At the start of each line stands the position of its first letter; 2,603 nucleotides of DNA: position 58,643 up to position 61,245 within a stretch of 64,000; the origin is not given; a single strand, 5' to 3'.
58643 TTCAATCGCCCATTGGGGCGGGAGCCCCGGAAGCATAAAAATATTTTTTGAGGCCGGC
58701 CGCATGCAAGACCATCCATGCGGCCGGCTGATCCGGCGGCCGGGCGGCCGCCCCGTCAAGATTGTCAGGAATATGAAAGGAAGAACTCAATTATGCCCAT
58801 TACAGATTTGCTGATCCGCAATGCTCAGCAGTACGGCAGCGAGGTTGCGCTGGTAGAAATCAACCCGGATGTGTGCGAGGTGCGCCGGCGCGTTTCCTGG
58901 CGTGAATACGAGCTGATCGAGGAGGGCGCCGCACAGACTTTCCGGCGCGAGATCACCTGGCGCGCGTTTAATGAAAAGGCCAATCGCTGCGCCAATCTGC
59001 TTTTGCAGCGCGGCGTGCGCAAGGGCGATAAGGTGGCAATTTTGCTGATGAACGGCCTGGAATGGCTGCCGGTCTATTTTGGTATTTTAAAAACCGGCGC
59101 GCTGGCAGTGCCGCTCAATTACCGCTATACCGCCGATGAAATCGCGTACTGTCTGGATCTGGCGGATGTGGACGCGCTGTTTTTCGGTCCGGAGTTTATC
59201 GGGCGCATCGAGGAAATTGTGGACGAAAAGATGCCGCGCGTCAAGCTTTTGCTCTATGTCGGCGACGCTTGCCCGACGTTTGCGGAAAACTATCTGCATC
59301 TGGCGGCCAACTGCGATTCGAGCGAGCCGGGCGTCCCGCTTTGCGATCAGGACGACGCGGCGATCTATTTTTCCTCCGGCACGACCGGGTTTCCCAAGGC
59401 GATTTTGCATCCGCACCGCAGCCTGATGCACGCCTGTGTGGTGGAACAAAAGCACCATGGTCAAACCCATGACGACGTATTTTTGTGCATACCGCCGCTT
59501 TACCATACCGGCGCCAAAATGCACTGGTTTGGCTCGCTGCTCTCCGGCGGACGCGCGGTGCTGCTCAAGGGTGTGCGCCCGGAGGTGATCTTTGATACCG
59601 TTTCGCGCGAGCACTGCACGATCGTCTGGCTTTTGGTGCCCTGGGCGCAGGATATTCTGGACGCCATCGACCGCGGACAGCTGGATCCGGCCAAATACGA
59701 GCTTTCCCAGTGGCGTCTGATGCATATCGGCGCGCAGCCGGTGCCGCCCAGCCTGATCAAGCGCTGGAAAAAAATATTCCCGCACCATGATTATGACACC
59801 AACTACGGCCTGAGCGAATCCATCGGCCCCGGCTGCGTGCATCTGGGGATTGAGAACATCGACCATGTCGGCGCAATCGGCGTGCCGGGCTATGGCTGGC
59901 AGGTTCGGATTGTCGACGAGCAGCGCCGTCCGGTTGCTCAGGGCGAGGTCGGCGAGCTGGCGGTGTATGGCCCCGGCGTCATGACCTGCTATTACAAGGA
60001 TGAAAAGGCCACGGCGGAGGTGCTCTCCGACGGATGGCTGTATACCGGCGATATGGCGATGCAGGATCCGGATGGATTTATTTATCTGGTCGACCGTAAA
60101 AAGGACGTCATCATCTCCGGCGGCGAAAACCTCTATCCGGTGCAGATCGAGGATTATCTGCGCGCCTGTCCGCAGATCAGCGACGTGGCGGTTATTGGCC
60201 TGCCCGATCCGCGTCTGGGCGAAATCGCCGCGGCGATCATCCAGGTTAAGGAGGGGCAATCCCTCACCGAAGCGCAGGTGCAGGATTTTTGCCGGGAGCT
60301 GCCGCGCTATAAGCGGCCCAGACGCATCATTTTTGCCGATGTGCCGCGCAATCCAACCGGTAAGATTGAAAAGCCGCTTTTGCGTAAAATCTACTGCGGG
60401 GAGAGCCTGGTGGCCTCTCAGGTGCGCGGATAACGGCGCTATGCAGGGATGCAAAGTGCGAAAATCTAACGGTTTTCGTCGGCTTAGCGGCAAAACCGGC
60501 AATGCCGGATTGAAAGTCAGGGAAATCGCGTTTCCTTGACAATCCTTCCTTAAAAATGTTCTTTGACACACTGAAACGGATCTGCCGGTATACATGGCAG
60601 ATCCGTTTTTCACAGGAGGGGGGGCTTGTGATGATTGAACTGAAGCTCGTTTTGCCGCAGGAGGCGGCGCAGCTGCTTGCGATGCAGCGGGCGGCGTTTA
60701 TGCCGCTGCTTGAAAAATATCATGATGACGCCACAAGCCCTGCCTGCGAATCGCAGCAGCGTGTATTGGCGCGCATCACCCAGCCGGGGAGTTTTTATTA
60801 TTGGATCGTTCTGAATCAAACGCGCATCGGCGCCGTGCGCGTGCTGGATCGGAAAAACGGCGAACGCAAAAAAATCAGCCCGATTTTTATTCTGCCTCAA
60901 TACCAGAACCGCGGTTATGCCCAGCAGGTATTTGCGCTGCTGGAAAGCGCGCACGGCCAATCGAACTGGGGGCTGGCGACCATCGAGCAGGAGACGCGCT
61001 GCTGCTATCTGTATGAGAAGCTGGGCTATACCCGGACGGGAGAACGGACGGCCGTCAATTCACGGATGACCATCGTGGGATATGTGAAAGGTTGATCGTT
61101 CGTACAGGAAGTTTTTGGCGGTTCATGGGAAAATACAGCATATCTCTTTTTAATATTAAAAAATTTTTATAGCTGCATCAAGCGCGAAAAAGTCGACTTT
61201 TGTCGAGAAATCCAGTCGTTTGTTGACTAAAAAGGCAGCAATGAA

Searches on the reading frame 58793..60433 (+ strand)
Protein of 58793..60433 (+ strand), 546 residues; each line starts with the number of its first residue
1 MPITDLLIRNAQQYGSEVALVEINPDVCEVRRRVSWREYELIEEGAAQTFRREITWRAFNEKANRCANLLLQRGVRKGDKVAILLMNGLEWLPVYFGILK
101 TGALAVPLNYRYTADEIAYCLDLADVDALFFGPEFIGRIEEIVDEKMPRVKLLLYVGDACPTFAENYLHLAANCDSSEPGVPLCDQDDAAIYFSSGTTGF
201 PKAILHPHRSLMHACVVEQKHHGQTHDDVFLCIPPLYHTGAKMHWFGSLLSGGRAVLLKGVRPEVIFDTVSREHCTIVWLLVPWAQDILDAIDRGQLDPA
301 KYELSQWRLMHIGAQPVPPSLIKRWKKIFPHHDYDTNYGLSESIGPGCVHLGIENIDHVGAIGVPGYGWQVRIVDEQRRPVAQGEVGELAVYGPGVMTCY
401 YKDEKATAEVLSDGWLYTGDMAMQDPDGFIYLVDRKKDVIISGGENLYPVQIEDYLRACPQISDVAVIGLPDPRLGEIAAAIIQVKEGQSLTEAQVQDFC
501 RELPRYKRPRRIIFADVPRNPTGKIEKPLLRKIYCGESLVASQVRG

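Call 34: find_homologous_proteins(query=window:58793-60433:+, max_evalue=1e-50)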
Query window:58793-60433:+ (546 aa): 8000 proteins with E <= 1e-50 among 8000 candidates; the best 120 are listed.
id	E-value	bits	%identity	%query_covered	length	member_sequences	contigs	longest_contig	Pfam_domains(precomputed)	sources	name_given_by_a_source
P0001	0.0e+0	1286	100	100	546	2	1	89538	PF00501.35,PF13193.13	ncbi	-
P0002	0.0e+0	1098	84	100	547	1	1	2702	PF00501.35,PF13193.13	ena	-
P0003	0.0e+0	1094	85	100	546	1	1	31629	PF00501.35,PF13193.13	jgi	-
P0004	0.0e+0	1087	83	100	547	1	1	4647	PF00501.35,PF13193.13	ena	-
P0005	0.0e+0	1032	81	100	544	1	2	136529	PF00501.35,PF13193.13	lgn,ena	-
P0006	0.0e+0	1030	81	100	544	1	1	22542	PF00501.35,PF13193.13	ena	-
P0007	0.0e+0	1029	81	100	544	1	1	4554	PF00501.35,PF13193.13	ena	-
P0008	0.0e+0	1029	80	100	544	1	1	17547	PF00501.35,PF13193.13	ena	-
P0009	0.0e+0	1028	80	100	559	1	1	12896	PF00501.35,PF13193.13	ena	-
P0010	0.0e+0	1024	80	100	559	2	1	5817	PF00501.35,PF13193.13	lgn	-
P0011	0.0e+0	1024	80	100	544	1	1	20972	PF00501.35,PF13193.13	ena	-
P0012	0.0e+0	1021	80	100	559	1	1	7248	PF00501.35,PF13193.13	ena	-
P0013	0.0e+0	1020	80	100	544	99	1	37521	PF00501.35,PF13193.13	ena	-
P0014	0.0e+0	1020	80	100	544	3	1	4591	PF00501.35,PF13193.13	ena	-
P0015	0.0e+0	1020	78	100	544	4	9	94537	PF00501.35,PF13193.13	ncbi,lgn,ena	-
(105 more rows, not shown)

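Call 35: find_encoding_contigs(protein=P0001, flank=10000, max_places=10)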
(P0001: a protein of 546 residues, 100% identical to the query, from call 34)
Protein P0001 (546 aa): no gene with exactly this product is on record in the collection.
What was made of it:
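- Tried and rejected: The look-up of P0001 failed (call 35).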

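Call 36: find_encoding_contigs(protein=P0003, flank=10000, max_places=10)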
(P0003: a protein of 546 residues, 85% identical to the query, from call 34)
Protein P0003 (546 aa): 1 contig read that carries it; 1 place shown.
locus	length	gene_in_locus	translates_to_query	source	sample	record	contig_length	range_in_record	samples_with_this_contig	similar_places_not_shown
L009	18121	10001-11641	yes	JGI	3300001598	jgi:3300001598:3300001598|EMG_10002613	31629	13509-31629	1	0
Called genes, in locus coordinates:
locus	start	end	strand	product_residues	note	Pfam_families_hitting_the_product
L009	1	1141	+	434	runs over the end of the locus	PF00724:Oxidored_FMN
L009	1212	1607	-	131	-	PF15919:HicB_lk_antitox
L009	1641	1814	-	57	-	PF07927:HicA_toxin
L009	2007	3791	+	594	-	PF01336:tRNA_anti-codon, PF00152:tRNA-synt_2, PF02938:GAD (weak)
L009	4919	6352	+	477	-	-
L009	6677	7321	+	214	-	-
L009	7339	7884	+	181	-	-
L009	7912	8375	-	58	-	-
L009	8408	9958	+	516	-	PF00474:SSF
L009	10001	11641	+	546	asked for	PF00501:AMP-binding, PF13193:AMP-binding_C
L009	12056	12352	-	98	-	PF01740:STAS, PF13466:STAS_2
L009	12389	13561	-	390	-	PF01740:STAS, PF13466:STAS_2, PF01636:APH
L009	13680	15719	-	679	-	PF02922:CBM_48, PF00128:Alpha-amylase (weak), PF02806:Alpha-amylase_C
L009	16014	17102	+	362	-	PF00266:Aminotran_5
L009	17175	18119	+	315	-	?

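Call 37: find_encoding_contigs(protein=P0005, flank=10000, max_places=10)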
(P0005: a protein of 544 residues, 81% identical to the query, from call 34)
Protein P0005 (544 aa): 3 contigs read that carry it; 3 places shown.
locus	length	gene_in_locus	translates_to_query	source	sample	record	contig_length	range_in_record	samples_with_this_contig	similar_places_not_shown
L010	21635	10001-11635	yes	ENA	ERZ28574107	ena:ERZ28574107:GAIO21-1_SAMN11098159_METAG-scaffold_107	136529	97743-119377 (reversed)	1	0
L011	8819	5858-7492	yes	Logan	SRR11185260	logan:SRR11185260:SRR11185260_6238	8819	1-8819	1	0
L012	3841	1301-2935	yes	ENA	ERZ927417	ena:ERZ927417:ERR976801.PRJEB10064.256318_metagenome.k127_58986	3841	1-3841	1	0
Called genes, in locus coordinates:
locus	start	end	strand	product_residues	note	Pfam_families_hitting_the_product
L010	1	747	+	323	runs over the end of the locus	PF00005:ABC_tran, PF13304:AAA_21 (faint), PF08352:oligo_HPY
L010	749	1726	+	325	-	PF00005:ABC_tran, PF13401:AAA_22 (faint), PF08352:oligo_HPY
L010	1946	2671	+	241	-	PF02463:SMC_N (weak), PF00005:ABC_tran, PF13304:AAA_21 (weak)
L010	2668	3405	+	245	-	PF01061:ABC2_membrane, PF12698:ABC2_membrane_3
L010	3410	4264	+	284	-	PF00376:MerR, PF13411:MerR_1, PF09278:MerR-DNA-bind (weak), PF06445:GyrI-like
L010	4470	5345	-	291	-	PF00126:HTH_1, PF03466:LysR_substrate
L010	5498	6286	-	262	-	PF12679:ABC2_membrane_2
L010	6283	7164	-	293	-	PF00005:ABC_tran, PF13304:AAA_21, PF13732:DrrA1-3_C (faint)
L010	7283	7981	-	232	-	-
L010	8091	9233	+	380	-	PF01467:CTP_transf_like, PF01966:HD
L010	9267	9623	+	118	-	PF02410:RsfS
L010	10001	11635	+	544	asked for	PF00501:AMP-binding, PF13193:AMP-binding_C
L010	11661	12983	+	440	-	PF00501:AMP-binding, PF14535:AMP-binding_C_2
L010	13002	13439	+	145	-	PF01842:ACT (weak), PF19571:ACT_8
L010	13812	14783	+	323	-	PF04392:ABC_sub_bind, PF13407:Peripla_BP_4 (weak)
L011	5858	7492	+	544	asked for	PF00501:AMP-binding, PF13193:AMP-binding_C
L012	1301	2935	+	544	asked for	PF00501:AMP-binding, PF13193:AMP-binding_C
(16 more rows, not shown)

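Call 90: list_cluster_members(proteins=[P0001, P0124])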
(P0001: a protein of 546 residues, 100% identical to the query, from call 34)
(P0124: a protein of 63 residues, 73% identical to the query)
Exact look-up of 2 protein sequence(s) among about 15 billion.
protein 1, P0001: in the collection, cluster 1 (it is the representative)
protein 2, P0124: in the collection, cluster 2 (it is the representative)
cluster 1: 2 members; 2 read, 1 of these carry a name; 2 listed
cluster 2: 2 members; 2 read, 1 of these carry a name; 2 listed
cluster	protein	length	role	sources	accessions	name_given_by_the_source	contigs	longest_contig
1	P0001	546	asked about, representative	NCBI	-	-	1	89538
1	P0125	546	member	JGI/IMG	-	acyl-CoA synthetase (AMP-forming)/AMP-acid ligase II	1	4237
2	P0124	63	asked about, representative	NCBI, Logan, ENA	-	-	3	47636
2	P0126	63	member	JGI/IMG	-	hypothetical protein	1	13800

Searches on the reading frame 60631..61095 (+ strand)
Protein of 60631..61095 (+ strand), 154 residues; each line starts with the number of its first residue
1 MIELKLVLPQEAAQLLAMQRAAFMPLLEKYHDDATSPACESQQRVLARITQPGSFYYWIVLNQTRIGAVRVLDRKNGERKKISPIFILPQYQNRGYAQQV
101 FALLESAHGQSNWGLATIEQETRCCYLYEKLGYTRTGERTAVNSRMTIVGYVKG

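Call 32: find_encoding_contigs(protein=window:60631-61095:+, flank=10000, max_places=10)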
Protein window:60631-61095:+ (154 aa): 4 contigs read that carry it; 4 places shown.
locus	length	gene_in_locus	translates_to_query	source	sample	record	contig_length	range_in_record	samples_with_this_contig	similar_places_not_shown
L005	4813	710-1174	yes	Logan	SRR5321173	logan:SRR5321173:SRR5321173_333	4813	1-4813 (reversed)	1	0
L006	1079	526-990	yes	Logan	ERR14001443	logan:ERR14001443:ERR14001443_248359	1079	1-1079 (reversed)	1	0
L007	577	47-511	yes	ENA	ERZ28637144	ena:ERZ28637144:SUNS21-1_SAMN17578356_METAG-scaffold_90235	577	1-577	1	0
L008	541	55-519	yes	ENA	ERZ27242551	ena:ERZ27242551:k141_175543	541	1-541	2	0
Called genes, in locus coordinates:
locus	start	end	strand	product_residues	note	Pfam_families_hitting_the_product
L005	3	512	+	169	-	?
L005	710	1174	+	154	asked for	PF00583:Acetyltransf_1 (weak), PF13673:Acetyltransf_10, PF13508:Acetyltransf_7 (weak)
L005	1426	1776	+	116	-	-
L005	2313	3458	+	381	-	PF07470:Glyco_hydro_88, PF07944:Beta-AFase-like_GH127_cat (weak)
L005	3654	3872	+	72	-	-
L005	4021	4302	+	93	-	-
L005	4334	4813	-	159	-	?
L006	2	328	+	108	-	?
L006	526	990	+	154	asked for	PF00583:Acetyltransf_1 (weak), PF13673:Acetyltransf_10, PF13508:Acetyltransf_7 (weak)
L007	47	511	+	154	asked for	PF00583:Acetyltransf_1 (weak), PF13673:Acetyltransf_10, PF13508:Acetyltransf_7 (weak)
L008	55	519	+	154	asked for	PF00583:Acetyltransf_1 (weak), PF13673:Acetyltransf_10, PF13508:Acetyltransf_7 (weak)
